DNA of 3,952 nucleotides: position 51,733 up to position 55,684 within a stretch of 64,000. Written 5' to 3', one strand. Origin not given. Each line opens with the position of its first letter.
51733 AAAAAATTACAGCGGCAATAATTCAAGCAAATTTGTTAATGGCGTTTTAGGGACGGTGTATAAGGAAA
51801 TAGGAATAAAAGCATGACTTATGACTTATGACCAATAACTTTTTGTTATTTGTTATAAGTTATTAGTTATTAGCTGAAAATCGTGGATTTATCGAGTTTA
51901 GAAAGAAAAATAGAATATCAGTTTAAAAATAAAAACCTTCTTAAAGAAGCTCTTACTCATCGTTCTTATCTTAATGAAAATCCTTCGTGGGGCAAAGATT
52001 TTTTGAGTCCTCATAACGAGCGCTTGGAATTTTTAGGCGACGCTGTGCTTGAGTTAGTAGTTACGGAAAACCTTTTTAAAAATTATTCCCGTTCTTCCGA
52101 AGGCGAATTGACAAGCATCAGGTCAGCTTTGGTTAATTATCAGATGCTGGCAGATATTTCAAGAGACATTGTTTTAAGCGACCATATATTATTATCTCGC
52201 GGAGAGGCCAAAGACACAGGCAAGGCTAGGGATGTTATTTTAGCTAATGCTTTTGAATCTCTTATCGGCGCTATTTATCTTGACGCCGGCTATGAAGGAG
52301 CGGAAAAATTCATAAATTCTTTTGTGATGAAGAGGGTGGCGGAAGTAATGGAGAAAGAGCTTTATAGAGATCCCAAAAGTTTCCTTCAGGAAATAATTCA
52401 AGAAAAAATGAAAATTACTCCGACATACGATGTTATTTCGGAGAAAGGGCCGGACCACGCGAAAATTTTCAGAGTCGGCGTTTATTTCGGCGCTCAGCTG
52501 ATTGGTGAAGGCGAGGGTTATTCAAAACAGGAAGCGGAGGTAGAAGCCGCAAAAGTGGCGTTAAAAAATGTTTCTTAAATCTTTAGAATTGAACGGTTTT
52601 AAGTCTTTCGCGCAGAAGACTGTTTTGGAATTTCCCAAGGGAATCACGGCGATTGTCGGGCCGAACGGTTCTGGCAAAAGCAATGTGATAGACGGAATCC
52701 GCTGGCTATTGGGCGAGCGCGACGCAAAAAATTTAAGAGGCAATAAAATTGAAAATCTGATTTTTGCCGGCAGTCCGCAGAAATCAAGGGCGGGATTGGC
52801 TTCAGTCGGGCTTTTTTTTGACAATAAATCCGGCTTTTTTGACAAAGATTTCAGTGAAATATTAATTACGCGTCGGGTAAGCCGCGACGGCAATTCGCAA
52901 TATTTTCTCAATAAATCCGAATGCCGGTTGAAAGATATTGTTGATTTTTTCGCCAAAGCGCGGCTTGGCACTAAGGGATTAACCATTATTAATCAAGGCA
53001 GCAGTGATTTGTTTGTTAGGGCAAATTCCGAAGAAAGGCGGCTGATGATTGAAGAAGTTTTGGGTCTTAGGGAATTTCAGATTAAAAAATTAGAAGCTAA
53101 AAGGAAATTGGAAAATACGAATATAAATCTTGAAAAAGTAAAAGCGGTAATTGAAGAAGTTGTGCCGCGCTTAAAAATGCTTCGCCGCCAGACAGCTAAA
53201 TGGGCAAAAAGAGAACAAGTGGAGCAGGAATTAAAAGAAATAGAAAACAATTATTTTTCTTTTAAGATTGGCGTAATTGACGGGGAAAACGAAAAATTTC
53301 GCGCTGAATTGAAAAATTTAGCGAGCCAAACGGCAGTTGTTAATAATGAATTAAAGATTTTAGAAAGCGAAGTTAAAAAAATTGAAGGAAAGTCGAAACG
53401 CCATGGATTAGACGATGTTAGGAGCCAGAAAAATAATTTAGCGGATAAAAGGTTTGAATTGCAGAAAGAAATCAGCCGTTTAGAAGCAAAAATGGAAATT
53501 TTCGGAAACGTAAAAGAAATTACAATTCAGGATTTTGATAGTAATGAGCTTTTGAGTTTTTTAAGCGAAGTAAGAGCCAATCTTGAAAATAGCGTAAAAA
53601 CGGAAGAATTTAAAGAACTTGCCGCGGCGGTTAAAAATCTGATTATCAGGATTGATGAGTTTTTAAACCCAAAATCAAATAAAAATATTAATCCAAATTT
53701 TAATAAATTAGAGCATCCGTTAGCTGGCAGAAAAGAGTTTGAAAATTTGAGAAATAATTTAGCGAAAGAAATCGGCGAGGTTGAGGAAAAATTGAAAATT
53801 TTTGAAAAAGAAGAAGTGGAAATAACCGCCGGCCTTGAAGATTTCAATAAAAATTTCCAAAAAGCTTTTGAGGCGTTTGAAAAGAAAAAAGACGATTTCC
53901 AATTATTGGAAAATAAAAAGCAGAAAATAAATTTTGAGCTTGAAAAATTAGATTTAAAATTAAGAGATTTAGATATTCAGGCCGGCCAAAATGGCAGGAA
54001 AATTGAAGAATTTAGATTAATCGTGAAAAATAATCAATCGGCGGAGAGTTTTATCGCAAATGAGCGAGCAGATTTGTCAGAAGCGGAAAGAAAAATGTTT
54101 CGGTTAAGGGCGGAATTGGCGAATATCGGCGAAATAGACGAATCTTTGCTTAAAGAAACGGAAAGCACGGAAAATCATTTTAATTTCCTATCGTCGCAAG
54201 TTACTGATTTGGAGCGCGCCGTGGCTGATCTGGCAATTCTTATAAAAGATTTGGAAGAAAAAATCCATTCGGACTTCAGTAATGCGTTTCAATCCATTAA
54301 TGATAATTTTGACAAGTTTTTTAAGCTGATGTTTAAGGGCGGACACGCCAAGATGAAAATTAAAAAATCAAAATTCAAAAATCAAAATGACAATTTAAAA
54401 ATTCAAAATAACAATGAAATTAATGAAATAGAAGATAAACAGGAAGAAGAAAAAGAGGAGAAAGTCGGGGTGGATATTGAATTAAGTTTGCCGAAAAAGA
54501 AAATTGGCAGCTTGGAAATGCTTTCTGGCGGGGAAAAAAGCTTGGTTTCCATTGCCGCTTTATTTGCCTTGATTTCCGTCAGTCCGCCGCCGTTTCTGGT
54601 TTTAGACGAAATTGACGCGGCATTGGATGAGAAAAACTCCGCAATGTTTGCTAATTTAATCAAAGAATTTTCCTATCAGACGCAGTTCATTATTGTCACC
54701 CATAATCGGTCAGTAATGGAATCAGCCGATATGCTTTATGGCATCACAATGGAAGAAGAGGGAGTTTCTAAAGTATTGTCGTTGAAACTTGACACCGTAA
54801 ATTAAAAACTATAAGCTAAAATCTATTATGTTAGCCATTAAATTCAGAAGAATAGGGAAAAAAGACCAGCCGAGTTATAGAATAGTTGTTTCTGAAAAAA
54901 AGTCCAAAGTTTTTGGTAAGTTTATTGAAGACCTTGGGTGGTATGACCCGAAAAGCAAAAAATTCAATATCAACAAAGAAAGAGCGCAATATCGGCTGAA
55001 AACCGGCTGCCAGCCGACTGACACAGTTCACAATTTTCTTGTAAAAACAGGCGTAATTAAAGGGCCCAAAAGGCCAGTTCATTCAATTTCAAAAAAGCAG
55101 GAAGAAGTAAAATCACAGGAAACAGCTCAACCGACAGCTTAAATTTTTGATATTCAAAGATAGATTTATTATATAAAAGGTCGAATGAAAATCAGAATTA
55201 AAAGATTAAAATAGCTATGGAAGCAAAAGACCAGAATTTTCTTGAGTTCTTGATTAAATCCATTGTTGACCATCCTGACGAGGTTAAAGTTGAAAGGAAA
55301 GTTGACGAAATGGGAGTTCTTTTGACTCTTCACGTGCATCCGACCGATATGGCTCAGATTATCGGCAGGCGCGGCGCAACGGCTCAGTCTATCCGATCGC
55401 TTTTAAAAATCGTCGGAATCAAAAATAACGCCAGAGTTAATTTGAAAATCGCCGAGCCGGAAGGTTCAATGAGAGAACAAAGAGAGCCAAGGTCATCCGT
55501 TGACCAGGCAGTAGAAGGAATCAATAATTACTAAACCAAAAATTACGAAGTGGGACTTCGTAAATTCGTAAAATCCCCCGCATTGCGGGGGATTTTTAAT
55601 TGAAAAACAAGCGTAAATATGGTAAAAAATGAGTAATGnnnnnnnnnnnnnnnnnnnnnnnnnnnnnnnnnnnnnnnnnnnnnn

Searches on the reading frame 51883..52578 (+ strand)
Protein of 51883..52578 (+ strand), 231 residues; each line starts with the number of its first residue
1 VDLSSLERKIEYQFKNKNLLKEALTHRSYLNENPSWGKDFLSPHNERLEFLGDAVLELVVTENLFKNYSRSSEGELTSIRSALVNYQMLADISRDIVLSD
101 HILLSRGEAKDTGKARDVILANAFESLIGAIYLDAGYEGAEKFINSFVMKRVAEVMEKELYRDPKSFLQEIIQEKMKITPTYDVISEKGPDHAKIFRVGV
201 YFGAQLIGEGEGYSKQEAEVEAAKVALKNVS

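Call 7: search_protein_families(library=pfam, proteins=[window:51883-52578:+], max_evalue=0.1)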
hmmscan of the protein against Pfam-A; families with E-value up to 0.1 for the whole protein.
window:51883-52578:+ (231 aa): 4 families
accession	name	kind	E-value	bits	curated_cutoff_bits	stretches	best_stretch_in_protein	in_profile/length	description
PF14622.11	Ribonucleas_3_3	-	2.4e-38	131.6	35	1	16-151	1-127/128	Ribonuclease-III-like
PF00636.31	Ribonuclease_3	-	2.3e-24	86.5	27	1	46-136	1-102/102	Ribonuclease III domain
PF00035.32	dsrm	-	4.1e-18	66.2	23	1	164-229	1-65/66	Double-stranded RNA binding motif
PF22935.1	RM44_endonuclase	-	1.6e-08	35.2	27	1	8-131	11-139/139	Large ribosomal subunit protein mL44, endonuclease domain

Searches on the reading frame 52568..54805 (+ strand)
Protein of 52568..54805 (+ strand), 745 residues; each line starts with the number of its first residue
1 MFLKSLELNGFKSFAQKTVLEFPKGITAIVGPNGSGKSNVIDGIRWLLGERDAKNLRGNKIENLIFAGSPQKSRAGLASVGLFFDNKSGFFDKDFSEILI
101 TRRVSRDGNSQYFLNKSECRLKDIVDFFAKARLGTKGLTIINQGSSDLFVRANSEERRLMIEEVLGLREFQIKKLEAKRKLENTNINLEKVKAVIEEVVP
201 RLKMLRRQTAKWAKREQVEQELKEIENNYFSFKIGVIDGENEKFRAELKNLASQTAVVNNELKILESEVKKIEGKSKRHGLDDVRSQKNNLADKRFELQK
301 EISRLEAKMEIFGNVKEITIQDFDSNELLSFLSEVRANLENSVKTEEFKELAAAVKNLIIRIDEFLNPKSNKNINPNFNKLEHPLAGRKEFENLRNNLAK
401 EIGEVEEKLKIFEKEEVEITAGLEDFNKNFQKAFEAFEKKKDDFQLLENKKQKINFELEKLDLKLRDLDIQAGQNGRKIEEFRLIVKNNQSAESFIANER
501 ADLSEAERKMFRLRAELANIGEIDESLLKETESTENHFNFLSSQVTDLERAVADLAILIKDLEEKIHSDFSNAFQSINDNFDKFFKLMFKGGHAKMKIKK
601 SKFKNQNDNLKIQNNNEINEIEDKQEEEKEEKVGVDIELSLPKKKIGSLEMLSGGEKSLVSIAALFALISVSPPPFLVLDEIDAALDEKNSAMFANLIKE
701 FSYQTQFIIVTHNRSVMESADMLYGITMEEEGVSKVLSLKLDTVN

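Call 7: search_protein_families(library=pfam, proteins=[window:52568-54805:+], max_evalue=0.1)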
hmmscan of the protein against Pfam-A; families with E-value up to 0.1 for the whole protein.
window:52568-54805:+ (745 aa): 13 families
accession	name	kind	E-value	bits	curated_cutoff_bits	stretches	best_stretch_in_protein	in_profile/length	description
PF02463.25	SMC_N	-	1.9e-63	214.3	40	1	2-734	1-219/220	RecF/RecN/SMC N terminal domain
PF13304.12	AAA_21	-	1.4e-14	55.3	27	2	547-717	117-303/304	AAA domain, putative AbiEii toxin, Type IV TA system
PF13476.12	AAA_23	-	1.4e-13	52.3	27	1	5-227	1-198/201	AAA domain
PF13175.12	AAA_15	-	7.4e-07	29.5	32.1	1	1-467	1-293/374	AAA ATPase domain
PF13555.12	AAA_29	-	1.3e-06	28.5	27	1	3-48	1-46/61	P-loop containing region of AAA domain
PF00005.33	ABC_tran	-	0.00083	20.4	25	2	25-48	12-35/137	ABC transporter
PF24319.2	DUF7491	-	0.0032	18.1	30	1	238-310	6-80/90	Coiled-coil region of unknown function (DUF7491)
PF13514.12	AAA_27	-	0.0055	16.7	22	1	1-48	1-50/206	AAA domain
PF13401.12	AAA_22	-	0.0061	17.3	27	0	23-43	4-24/130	AAA domain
PF08858.15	IDEAL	-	0.017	15.3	22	1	679-700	15-36/37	IDEAL domain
PF00004.35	AAA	-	0.057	14.3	21.2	0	658-716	42-113/131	ATPase family associated with various cellular activities (AAA)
PF13191.12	AAA_16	-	0.063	14.2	32.6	0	657-708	115-165/167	AAA ATPase domain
PF13558.12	SbcC_Walker_B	-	0.098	13.4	27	0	649-699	30-89/90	SbcC/RAD50-like, Walker B motif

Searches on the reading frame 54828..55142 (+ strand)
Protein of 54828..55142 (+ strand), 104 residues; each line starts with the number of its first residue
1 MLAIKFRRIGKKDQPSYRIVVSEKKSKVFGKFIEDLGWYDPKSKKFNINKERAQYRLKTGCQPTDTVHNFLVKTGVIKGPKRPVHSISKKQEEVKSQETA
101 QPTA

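Call 7: search_protein_families(library=pfam, proteins=[window:54828-55142:+], max_evalue=0.1)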
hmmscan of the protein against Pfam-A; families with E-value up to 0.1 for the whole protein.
window:54828-55142:+ (104 aa): 1 family
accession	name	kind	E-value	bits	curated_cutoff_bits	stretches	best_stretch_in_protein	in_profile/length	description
PF00886.24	Ribosomal_S16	-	1.9e-18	66.6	27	1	8-64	1-62/62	Ribosomal protein S16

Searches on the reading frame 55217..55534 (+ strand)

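Call 7: search_protein_families(library=pfam, proteins=[window:55217-55534:+], max_evalue=0.1)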
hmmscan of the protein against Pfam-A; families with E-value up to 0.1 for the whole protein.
window:55217-55534:+ (105 aa): 3 families
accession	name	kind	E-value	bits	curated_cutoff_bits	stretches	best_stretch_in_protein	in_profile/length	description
PF13083.13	KH_KhpA-B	-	4e-20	71.9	32.1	1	7-78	2-73/73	KhpA/KhpB, KH domain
PF07650.23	KH_2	-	0.015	15.5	22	1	38-80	29-72/78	KH domain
PF00013.35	KH_1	-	0.06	13.5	21.5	0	37-61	3-27/66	KH domain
